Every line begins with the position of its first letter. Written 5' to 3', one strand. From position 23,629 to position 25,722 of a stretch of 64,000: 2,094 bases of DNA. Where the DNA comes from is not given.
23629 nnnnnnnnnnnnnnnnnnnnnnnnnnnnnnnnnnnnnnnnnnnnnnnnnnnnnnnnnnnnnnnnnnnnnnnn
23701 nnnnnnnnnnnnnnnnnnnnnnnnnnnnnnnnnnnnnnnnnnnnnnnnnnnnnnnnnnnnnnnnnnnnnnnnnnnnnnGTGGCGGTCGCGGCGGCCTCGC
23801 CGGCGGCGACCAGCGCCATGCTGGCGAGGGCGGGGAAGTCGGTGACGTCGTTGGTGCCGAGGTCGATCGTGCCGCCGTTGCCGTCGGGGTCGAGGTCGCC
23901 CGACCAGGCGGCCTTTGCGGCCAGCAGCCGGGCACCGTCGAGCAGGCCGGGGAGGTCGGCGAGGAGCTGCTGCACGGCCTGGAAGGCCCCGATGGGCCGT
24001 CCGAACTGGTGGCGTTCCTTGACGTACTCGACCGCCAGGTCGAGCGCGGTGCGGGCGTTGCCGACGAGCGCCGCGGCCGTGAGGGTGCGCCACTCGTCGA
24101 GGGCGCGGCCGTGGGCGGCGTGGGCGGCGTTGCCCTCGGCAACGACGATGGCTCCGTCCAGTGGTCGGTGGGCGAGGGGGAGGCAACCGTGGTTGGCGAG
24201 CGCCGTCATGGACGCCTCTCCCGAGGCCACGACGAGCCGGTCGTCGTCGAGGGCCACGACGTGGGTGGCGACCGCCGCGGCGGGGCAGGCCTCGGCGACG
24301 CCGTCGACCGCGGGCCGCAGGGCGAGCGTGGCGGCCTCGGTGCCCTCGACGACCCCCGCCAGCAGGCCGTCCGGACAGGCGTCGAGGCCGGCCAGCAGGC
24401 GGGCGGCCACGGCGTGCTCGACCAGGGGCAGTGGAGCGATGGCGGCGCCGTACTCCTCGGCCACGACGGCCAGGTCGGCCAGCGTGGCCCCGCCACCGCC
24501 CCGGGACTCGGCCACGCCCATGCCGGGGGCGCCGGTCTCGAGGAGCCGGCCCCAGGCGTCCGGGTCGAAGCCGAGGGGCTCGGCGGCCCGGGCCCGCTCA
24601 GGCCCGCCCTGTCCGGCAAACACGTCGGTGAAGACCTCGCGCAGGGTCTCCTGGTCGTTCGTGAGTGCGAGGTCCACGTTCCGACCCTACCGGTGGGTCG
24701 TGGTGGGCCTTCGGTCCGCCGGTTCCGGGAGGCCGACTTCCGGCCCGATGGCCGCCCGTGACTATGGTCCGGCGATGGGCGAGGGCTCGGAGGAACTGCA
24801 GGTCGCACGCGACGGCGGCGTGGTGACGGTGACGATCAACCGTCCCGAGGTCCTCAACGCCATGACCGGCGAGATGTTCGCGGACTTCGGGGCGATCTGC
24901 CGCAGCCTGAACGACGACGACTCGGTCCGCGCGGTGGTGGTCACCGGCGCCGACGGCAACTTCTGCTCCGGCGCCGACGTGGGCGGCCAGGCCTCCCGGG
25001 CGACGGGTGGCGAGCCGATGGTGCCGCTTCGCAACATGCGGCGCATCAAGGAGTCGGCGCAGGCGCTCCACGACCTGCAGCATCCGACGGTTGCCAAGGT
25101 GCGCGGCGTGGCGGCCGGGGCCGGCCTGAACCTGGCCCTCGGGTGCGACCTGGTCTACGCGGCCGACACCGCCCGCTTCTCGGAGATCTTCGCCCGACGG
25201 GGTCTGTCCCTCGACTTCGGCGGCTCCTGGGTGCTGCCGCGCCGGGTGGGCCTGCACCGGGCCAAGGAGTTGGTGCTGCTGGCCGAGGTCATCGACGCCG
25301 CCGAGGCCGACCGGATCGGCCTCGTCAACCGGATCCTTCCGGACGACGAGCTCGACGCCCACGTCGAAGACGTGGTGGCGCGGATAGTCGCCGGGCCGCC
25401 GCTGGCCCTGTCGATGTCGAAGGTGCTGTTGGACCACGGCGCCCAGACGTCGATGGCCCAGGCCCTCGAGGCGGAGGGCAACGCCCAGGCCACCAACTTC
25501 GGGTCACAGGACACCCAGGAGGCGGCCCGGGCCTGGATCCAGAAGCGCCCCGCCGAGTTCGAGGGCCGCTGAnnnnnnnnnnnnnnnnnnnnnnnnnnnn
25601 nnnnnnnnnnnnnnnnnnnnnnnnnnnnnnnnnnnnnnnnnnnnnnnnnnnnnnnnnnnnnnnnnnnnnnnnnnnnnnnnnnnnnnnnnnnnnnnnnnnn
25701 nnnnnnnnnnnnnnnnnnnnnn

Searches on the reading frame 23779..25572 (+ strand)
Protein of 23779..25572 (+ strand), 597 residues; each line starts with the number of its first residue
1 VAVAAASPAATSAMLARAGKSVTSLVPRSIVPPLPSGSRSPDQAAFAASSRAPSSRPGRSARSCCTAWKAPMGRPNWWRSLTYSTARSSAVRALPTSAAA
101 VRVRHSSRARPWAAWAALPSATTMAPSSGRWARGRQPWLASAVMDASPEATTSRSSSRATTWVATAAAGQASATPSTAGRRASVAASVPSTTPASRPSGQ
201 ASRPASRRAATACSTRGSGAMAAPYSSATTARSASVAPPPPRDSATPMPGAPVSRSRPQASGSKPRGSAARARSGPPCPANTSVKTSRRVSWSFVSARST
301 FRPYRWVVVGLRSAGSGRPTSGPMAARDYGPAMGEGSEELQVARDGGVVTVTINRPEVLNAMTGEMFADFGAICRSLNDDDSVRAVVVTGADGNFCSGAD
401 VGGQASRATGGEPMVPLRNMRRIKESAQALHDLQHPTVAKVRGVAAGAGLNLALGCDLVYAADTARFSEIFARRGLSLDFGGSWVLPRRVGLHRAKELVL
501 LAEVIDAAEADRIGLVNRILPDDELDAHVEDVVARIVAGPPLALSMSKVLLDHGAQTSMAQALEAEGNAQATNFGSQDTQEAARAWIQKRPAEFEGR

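Call 50: search_protein_families(library=pfam, proteins=[window:23779-25572:+], max_evalue=0.00001)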
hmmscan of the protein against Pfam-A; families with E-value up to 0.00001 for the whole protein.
window:23779-25572:+ (597 aa): 2 families
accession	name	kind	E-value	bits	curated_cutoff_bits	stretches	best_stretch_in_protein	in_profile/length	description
PF00378.25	ECH_1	-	1.2e-53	182.5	27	1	345-596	3-250/251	Enoyl-CoA hydratase/isomerase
PF16113.10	ECH_2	-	2.5e-23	83.5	27.2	1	350-532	3-184/335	Enoyl-CoA hydratase/isomerase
